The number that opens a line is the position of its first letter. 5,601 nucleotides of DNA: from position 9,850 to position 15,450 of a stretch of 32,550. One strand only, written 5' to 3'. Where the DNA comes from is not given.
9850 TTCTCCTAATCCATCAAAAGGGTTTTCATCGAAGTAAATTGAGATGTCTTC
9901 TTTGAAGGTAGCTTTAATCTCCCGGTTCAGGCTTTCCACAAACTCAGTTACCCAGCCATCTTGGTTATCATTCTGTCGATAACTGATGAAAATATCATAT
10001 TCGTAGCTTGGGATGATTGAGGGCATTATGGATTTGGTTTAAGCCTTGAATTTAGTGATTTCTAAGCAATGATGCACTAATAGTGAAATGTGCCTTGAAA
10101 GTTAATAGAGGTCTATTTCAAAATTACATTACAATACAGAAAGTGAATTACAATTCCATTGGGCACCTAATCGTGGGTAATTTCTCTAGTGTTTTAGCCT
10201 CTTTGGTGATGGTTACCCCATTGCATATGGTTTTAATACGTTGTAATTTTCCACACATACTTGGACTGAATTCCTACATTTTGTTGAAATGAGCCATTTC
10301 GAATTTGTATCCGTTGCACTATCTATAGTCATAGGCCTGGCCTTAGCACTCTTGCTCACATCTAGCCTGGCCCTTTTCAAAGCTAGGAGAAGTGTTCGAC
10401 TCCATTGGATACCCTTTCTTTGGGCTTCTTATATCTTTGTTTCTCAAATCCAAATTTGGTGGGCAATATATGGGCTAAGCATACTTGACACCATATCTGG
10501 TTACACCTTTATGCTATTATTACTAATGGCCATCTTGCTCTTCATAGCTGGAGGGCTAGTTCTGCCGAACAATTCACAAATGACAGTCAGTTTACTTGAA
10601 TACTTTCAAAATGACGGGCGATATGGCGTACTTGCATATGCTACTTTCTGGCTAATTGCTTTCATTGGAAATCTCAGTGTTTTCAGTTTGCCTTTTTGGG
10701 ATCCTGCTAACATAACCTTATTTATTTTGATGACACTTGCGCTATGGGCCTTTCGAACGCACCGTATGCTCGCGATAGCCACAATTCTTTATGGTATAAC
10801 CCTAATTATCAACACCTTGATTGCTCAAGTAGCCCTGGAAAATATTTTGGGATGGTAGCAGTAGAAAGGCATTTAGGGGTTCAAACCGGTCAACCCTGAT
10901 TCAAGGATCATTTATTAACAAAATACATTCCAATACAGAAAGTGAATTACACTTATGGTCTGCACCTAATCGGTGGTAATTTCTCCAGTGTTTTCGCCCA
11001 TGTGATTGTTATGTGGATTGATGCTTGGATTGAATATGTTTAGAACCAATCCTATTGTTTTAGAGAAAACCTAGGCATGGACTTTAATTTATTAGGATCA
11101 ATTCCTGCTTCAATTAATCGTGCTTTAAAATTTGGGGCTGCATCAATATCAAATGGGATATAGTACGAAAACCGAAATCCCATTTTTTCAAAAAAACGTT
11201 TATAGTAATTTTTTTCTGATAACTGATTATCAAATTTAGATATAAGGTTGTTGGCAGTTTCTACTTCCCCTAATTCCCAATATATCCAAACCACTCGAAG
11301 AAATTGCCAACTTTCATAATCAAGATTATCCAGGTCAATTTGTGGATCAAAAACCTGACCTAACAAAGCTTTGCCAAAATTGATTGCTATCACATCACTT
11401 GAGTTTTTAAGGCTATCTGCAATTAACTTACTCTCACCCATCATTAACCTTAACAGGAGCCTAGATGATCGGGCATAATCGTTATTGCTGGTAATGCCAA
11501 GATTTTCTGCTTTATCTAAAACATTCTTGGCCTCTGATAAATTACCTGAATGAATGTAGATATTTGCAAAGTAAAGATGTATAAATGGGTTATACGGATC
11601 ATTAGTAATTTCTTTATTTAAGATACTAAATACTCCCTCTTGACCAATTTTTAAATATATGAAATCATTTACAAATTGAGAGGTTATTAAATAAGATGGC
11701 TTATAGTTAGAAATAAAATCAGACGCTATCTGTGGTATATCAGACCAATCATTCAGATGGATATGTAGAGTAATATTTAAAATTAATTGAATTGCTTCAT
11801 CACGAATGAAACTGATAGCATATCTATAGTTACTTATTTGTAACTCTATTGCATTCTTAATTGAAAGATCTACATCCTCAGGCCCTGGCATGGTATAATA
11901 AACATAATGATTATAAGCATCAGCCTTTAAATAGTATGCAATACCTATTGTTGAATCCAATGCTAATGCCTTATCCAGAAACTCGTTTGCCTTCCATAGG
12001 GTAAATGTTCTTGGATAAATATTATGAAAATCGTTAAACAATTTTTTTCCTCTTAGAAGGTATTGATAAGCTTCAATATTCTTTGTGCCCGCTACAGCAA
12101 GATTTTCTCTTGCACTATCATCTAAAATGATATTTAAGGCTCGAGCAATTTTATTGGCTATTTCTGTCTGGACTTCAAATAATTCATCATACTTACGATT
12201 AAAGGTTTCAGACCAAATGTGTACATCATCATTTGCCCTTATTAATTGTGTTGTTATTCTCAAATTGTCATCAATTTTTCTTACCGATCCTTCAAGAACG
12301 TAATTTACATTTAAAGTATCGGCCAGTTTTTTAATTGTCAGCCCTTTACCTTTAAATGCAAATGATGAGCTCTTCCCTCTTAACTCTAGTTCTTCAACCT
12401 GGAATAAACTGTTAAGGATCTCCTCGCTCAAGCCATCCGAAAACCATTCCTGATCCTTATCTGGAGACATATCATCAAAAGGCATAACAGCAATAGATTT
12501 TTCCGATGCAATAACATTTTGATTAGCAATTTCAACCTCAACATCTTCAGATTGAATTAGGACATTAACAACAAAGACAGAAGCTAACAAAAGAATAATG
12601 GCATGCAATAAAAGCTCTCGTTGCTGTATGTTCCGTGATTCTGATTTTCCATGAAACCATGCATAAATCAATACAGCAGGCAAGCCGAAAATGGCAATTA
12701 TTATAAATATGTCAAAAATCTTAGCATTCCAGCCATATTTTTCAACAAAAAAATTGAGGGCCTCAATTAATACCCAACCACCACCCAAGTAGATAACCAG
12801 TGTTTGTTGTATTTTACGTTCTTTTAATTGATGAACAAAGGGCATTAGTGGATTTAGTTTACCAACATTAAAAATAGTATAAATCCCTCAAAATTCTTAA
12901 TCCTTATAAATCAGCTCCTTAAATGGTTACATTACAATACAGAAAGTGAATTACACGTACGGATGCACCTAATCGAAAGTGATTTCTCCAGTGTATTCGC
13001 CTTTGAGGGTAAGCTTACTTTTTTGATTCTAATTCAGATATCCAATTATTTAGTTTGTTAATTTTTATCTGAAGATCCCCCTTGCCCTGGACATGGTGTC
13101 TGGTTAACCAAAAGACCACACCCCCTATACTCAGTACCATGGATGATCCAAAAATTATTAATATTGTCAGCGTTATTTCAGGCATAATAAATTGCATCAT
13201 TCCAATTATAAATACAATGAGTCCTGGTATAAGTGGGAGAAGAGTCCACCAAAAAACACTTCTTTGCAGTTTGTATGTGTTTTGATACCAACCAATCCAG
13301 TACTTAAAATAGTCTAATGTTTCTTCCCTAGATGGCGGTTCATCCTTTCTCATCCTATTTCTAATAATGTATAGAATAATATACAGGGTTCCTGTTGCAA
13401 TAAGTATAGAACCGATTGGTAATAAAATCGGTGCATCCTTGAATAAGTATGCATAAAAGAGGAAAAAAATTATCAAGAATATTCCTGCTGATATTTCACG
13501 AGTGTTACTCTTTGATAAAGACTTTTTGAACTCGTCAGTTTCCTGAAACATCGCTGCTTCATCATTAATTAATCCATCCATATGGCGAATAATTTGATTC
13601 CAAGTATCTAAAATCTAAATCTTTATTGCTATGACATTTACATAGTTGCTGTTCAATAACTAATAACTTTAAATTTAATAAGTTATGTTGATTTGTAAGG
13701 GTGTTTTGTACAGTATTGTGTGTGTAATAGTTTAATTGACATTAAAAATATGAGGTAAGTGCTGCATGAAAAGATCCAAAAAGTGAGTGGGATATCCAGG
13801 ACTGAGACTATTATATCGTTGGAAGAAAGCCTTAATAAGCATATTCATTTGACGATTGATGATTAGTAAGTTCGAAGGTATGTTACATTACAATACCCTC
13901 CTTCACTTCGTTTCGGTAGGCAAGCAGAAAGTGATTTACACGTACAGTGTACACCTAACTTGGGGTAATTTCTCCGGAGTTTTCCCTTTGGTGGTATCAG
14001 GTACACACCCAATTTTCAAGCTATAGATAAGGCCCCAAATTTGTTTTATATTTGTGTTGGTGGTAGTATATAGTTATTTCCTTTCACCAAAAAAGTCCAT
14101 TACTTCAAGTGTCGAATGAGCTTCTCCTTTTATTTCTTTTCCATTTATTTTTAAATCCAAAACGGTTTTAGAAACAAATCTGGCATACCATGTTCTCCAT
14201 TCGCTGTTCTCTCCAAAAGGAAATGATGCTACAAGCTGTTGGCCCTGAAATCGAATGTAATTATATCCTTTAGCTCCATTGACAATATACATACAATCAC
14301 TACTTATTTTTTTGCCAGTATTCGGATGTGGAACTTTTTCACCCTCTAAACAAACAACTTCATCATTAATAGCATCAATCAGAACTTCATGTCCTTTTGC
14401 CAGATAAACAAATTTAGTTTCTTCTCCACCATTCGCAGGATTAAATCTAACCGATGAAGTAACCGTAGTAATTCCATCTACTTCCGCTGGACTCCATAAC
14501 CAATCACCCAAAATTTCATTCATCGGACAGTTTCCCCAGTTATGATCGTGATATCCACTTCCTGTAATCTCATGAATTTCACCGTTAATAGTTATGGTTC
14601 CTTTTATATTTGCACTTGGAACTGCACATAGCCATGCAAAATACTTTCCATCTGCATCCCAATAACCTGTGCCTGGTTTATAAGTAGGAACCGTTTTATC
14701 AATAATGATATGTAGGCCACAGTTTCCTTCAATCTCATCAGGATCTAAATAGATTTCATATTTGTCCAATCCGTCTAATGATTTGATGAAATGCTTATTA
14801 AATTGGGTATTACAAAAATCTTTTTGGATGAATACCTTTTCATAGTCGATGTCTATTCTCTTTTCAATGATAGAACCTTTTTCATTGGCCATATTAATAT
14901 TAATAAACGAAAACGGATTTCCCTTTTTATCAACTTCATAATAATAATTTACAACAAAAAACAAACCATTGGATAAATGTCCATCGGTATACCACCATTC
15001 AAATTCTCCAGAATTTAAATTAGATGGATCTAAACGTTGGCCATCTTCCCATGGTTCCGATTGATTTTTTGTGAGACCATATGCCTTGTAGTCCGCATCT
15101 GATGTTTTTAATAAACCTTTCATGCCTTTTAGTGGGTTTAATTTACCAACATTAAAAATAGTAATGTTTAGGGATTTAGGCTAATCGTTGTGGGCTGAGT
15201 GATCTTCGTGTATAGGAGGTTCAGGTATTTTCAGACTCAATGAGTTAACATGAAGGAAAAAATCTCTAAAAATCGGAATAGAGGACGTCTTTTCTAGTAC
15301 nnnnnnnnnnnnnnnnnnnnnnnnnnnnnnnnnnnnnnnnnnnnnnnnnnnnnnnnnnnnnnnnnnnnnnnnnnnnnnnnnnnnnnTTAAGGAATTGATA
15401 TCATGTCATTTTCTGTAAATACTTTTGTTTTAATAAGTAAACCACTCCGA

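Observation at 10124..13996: Directional ~85-115 bp element (R) repeated between consecutive island genes; not CRISPR, not palindromic, not coding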

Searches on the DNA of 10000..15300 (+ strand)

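Call 26: search_rna_families(source=window, start=10000, end=15300, threshold=evalue, max_evalue=10)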
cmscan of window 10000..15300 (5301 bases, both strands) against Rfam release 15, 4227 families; matches with E-value up to 10: 6.
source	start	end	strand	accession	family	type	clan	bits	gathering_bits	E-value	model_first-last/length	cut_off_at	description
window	12135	12195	-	RF00221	SNORD43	Gene; snRNA; snoRNA; CD-box;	CL00059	23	45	0.17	1-64/64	no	Small nucleolar RNA SNORD43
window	14994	15027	+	RF03220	mir-2582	Gene; miRNA;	-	22.1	68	0.99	1-80/80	no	mir-2582 microRNA precursor family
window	14135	14188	-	RF04067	mir-4520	Gene; miRNA;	-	18.7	90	1.6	1-70/70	no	mir-4520 microRNA precursor family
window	12011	12076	-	RF01160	sn2841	Gene; snRNA; snoRNA; CD-box;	-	18.6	45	4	1-72/72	no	Small nucleolar RNA sn2841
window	12200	12277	-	RF02308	TtnuCD34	Gene; snRNA; snoRNA; CD-box;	-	17.9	80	9.8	1-64/64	no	Tetrahymena snoRNA TtnuCD34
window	13888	14028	+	RF01909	CDKN2B-AS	Gene; lncRNA;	-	17.5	80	8.9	1-150/150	no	CDKN2B antisense RNA 1 intronic convserved region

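Call 73: build_rna_model(alignment_id=A3, structure=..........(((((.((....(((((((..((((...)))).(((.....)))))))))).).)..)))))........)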
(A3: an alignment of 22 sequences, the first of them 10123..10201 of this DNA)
Model R1 built from alignment A3 (22 sequences, 80 columns); structure: as given.
model positions 79; base pairs 21; branch points 1; effective number of sequences 2.15; information 0.716 bits per position. Calibrated on 0.2 Mb of random sequence (short: E-values are rough).
structure used (alignment columns):
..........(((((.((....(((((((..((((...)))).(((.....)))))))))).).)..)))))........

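Call 74: search_with_rna_model(model_id=R1, source=window, filters=off, max_evalue=10)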
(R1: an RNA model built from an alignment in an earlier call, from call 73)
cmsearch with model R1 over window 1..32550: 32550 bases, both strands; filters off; matches with E-value up to 10: 15.
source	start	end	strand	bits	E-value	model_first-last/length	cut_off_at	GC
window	10123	10201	+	92.7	4e-20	1-79/79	no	0.35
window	10922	11000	+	91.4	8.3e-20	1-79/79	no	0.39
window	12926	13003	+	84.2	4.4e-18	1-79/79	no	0.38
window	13912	13989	+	59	5.5e-12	1-79/79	no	0.44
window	299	340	-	11.7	1.4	1-79/79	no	0.24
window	16338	16403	-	10.4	2.9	1-79/79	no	0.26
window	135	174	-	9.7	4.3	1-79/79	no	0.28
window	14511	14578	-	9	6.4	1-79/79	no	0.37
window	22849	22903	+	9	6.5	1-79/79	no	0.38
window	27690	27775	+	8.6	7.9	1-79/79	no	0.29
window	31266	31288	+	8.6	8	1-79/79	no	0.35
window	9722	9766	+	8.5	8.5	1-79/79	no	0.4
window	19746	19784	-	8.3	9.4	23-61/79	no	0.28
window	20486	20529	+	8.3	9.4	1-79/79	no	0.32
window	23921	23962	+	8.3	9.5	1-79/79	no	0.5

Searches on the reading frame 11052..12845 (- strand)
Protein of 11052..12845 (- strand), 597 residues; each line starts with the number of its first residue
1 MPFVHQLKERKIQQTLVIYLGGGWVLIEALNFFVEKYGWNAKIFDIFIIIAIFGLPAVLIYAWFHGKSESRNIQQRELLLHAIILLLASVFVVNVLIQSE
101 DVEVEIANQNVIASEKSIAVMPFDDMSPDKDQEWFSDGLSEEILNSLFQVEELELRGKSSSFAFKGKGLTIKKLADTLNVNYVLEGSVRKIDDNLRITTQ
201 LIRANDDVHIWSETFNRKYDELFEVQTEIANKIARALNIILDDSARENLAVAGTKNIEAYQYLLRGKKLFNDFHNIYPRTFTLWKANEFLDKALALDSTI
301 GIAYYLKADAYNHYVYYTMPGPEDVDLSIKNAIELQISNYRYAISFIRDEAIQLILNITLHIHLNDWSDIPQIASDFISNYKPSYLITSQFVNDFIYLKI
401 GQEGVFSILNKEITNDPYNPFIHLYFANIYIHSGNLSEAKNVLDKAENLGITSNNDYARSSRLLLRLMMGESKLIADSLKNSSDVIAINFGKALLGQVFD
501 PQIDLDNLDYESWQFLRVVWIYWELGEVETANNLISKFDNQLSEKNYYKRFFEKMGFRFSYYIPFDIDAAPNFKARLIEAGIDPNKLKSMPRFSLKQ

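Call 7: search_protein_families(library=pfam, proteins=[window:11052-12845:-], max_evalue=0.01)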
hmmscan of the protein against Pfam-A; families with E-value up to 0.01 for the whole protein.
window:11052-12845:- (597 aa): 4 families
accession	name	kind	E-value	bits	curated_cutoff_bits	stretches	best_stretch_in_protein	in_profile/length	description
PF13431.12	TPR_17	-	0.00033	21.1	24.4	0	411-440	4-33/34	Tetratricopeptide repeat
PF14559.12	TPR_19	-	0.0013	19.5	25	0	415-446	20-51/68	Tetratricopeptide repeat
PF17680.6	FlgO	-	0.0044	17.3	22.6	0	114-207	16-115/130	FlgO protein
PF07695.17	7TMR-DISM_7TM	-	0.0058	17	29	0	8-72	92-154/205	7TM diverse intracellular signalling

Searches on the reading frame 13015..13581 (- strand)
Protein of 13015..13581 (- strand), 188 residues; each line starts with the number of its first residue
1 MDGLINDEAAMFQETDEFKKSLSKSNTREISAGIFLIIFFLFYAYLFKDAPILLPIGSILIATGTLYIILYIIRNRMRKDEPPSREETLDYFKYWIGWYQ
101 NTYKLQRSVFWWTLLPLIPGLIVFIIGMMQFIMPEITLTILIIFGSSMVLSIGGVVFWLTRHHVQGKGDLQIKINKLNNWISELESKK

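Call 7: search_protein_families(library=pfam, proteins=[window:13015-13581:-], max_evalue=0.01)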
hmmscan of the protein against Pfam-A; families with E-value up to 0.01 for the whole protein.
window:13015-13581:- (188 aa): 2 families
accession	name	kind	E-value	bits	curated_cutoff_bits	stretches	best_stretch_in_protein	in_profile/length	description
PF04246.17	RseC_MucC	-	0.0013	19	24.4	0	104-174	62-128/130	Positive regulator of sigma(E), RseC/MucC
PF20712.2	CyanoTRADDas_TM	-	0.0045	17.5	24.3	1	107-161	7-62/68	Cyanobacterial TRADD-N associated 2-Transmembrane domain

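Call 25: find_encoding_contigs(protein=window:13015-13581:-, flank=10000, max_places=10)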
Protein window:13015-13581:- (188 aa): no gene with exactly this product is on record in the collection.

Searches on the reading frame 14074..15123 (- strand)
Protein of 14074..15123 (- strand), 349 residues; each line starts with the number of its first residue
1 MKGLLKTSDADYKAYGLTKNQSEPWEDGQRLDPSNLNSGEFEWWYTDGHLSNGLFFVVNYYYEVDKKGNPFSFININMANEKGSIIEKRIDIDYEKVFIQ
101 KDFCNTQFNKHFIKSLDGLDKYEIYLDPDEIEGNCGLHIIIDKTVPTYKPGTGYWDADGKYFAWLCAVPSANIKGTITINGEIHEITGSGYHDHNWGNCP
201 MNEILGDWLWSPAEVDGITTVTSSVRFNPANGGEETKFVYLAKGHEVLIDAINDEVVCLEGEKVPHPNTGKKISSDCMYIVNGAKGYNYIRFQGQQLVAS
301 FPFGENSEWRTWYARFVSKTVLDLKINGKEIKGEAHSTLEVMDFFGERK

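Call 7: search_protein_families(library=pfam, proteins=[window:14074-15123:-], max_evalue=0.01)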
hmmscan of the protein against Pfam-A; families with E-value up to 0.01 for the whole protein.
window:14074-15123:- (349 aa): 1 family
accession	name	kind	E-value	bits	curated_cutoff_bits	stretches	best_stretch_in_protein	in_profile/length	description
PF07143.17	CrtC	-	0.0011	20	22.5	0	162-198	134-168/168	CrtC N-terminal lipocalin domain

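Call 24: find_encoding_contigs(protein=window:14074-15123:-, flank=10000, max_places=10)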
Protein window:14074-15123:- (349 aa): no gene with exactly this product is on record in the collection.
